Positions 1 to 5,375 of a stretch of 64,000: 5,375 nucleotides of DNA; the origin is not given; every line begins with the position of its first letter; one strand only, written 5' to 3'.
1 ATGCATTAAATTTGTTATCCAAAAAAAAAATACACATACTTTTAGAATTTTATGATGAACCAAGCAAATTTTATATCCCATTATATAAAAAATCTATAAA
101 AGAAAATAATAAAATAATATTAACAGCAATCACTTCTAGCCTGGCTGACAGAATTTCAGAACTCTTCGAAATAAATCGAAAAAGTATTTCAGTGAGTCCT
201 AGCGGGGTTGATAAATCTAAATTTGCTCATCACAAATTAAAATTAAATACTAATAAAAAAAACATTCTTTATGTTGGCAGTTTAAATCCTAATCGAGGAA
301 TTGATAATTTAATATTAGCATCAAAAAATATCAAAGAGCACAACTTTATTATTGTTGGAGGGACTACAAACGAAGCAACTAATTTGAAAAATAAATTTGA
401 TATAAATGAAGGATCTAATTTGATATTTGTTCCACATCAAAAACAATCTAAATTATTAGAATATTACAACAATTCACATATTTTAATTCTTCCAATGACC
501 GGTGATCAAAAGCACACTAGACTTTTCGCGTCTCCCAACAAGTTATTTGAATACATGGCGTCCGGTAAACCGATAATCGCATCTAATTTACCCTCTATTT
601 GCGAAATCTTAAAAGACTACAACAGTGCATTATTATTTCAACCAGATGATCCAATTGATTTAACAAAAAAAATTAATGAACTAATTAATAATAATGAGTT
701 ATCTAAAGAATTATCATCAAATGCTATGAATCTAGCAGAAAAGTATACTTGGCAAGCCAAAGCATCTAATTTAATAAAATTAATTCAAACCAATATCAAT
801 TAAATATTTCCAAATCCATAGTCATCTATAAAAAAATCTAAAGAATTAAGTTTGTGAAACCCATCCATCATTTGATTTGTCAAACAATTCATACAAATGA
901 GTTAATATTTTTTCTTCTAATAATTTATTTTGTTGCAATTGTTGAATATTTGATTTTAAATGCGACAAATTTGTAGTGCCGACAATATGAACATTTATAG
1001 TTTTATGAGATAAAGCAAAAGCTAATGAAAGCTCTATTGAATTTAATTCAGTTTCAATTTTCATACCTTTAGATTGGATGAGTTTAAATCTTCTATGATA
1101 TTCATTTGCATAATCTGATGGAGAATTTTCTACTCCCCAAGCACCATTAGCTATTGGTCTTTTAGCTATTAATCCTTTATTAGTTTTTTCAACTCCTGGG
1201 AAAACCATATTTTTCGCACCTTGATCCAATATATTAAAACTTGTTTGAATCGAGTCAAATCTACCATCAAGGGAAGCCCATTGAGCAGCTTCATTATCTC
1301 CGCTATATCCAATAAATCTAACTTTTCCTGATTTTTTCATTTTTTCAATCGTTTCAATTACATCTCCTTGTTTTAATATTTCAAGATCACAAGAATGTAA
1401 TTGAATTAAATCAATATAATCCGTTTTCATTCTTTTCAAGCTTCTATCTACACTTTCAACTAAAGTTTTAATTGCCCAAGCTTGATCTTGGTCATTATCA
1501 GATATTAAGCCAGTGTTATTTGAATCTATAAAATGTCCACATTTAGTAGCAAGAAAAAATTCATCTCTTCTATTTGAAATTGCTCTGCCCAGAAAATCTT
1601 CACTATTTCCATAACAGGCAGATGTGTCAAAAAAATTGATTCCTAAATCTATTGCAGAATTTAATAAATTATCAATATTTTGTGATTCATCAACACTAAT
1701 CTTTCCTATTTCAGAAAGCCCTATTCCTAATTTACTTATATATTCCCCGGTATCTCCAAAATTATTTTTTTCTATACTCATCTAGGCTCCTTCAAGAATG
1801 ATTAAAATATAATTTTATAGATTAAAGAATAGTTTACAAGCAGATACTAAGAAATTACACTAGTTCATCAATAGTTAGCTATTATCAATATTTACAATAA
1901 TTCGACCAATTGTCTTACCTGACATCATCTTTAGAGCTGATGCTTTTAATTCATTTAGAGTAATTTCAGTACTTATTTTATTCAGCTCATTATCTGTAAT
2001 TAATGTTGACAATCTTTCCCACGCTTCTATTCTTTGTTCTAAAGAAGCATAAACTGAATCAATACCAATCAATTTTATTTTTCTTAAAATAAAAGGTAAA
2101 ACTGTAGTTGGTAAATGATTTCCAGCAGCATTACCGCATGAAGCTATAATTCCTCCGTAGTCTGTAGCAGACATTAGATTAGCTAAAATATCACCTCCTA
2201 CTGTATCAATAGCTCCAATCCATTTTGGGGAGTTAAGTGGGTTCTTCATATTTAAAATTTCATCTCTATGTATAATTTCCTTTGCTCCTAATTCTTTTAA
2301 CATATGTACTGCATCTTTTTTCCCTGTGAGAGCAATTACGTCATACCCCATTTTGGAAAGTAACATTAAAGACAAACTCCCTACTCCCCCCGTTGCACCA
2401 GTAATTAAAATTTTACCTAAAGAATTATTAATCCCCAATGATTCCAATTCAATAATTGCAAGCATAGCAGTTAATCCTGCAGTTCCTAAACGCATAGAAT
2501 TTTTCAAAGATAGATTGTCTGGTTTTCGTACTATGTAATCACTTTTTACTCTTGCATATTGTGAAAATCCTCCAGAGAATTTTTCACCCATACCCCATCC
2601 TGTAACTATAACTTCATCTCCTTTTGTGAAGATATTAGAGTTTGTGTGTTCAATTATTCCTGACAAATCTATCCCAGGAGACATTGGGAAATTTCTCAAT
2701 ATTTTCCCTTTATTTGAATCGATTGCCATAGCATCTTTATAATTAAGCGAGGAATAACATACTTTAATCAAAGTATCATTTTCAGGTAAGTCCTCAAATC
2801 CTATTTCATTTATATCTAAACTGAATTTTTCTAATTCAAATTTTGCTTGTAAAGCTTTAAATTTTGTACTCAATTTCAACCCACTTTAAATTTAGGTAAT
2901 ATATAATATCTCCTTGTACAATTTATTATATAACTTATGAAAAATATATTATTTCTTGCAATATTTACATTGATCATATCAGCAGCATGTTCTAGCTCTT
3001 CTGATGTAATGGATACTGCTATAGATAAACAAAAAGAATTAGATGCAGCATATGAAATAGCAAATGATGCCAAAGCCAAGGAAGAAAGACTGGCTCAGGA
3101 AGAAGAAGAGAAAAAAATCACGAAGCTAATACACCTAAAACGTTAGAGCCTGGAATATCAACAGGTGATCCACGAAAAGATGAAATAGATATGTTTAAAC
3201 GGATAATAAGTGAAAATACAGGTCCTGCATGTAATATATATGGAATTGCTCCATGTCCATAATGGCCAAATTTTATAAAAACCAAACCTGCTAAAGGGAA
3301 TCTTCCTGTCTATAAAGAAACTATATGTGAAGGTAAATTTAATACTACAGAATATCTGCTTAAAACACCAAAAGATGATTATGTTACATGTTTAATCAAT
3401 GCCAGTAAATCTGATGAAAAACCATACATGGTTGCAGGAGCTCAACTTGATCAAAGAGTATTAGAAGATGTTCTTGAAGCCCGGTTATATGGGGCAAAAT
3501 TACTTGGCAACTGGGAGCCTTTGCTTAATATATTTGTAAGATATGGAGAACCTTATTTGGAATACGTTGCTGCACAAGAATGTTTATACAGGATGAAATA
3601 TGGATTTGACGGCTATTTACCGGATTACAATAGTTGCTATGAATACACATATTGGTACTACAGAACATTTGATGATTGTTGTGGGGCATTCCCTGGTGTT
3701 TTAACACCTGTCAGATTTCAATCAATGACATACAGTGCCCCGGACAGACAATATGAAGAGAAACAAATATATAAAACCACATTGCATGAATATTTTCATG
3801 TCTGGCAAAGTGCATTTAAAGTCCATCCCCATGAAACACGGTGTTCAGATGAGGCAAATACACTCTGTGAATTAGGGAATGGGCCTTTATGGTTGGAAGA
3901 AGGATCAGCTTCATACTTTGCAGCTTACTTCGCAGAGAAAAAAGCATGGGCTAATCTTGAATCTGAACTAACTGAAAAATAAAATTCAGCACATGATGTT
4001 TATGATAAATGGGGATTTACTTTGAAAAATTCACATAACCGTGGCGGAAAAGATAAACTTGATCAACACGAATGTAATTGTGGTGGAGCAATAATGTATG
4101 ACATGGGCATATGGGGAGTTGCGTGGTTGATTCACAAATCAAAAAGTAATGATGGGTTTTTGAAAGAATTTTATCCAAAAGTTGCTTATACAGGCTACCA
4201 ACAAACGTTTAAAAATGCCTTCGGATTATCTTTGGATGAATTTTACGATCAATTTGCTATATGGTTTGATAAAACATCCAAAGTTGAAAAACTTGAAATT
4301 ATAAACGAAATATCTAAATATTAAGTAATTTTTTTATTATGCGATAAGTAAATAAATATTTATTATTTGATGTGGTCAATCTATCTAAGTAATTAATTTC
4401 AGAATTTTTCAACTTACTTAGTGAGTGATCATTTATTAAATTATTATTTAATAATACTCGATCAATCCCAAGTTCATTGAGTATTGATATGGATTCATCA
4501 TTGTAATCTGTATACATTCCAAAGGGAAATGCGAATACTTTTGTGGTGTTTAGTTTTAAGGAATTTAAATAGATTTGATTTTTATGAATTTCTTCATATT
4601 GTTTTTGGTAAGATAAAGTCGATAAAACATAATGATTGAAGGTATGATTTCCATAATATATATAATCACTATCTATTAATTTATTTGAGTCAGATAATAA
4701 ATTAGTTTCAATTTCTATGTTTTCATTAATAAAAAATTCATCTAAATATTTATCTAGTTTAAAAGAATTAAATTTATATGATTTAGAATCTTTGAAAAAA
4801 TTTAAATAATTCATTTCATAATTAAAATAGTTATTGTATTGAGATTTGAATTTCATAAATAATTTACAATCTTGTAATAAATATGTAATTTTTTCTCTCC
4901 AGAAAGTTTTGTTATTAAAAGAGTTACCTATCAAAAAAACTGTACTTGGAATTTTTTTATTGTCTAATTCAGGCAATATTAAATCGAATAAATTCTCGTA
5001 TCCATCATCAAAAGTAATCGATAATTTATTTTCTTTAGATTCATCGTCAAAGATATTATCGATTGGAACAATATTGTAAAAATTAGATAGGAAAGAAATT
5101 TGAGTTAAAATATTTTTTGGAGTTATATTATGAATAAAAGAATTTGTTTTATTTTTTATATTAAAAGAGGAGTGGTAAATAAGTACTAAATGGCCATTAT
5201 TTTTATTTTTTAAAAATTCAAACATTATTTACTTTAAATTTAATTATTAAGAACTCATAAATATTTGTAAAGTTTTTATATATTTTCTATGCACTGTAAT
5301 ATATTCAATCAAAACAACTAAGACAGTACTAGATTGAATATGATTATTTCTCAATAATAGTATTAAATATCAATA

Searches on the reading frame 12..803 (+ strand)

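Call 47: search_protein_families(library=pfam, proteins=[window:12-803:+], max_evalue=0.00001)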
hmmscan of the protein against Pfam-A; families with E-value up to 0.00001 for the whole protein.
window:12-803:+ (263 aa): 3 families
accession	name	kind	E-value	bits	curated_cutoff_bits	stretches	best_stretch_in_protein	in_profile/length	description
PF00534.26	Glycos_transf_1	-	1.7e-26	93.2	26.4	1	72-238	5-169/172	Glycosyl transferases group 1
PF13692.12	Glyco_trans_1_4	-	3.8e-23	82.8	27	1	83-227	2-142/142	Glycosyl transferases group 1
PF13524.12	Glyco_trans_1_2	-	5.1e-08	33.4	25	1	105-255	10-143/144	Glycosyl transferase-like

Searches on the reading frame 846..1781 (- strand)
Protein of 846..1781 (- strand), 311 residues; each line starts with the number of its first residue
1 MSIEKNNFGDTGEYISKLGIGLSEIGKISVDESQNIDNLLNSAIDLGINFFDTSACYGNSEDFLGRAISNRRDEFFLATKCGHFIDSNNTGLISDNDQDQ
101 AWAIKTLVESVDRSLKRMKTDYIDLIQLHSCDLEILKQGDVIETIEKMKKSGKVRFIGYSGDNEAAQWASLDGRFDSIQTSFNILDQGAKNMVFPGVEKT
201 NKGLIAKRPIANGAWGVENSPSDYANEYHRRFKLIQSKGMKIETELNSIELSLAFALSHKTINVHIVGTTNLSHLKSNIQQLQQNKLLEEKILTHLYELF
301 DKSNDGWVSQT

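Call 47: search_protein_families(library=pfam, proteins=[window:846-1781:-], max_evalue=0.00001)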
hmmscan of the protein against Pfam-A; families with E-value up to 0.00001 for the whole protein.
window:846-1781:- (311 aa): 1 family
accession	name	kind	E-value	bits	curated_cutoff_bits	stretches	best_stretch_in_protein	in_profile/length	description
PF00248.27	Aldo_ket_red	-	1.9e-42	145.8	24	1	17-290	1-281/291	Aldo/keto reductase family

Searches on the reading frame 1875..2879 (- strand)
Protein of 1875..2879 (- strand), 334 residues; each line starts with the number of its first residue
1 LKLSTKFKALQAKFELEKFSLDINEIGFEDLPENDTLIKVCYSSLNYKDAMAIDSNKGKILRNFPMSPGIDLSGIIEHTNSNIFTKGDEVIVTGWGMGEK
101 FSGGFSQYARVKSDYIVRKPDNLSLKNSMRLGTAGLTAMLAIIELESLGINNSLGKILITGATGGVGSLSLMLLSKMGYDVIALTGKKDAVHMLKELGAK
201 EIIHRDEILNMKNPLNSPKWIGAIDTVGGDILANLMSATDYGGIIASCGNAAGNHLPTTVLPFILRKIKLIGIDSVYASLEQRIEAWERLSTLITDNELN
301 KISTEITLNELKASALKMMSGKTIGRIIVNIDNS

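Call 47: search_protein_families(library=pfam, proteins=[window:1875-2879:-], max_evalue=0.00001)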
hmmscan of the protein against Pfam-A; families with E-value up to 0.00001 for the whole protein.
window:1875-2879:- (334 aa): 2 families
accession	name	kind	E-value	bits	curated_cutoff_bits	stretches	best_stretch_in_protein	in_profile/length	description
PF00107.32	ADH_zinc_N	-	9.8e-12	45.4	31.8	1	165-277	1-116/129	Zinc-binding dehydrogenase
PF08240.17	ADH_N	-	1.3e-11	45.1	23.5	1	33-121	2-104/104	Alcohol dehydrogenase GroES-like domain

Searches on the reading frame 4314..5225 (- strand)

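Call 47: search_protein_families(library=pfam, proteins=[window:4314-5225:-], max_evalue=0.00001)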
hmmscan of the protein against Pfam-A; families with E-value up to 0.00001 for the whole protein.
window:4314-5225:- (303 aa): 1 family
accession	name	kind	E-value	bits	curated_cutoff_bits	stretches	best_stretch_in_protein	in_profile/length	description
PF01522.26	Polysacc_deac_1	-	2.9e-19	69.7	23.1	2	164-255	37-122/124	Polysaccharide deacetylase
